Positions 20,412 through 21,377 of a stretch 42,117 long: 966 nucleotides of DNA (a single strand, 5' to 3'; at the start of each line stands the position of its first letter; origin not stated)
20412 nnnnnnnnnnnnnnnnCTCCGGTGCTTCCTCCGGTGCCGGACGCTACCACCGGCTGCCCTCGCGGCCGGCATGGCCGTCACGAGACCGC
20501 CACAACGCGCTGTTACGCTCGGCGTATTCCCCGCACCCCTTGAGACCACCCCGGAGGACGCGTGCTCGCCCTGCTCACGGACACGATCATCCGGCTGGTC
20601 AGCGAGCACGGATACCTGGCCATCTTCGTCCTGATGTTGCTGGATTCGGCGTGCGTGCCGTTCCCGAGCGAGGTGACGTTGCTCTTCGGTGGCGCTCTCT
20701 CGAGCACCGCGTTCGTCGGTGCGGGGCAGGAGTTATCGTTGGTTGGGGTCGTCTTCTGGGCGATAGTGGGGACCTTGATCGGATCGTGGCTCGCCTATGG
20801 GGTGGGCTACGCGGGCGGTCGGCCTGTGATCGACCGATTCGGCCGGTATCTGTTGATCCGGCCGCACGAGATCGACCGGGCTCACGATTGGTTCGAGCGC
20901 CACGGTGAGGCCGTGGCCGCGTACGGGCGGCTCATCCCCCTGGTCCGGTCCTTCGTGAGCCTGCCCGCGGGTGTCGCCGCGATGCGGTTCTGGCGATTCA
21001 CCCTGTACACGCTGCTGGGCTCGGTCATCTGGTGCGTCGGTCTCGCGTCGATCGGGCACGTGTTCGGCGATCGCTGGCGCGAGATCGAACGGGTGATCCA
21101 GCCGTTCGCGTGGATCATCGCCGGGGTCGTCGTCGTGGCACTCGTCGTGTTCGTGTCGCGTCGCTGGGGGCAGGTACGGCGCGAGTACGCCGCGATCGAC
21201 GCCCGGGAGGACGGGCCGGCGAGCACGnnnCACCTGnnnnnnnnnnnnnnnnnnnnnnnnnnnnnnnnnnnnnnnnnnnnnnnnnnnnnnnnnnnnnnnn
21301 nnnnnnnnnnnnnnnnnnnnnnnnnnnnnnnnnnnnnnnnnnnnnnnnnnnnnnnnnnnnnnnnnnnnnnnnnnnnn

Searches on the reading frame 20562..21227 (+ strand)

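Call 13: search_protein_families(library=pfam, proteins=[window:20562-21227:+], max_evalue=0.001)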
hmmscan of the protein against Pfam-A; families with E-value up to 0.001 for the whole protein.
window:20562-21227:+ (222 aa): 1 family
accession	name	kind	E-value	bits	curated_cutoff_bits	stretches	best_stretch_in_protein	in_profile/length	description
PF09335.16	VTT_dom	-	1.8e-22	80.6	33.9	1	34-166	1-122/123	VTT domain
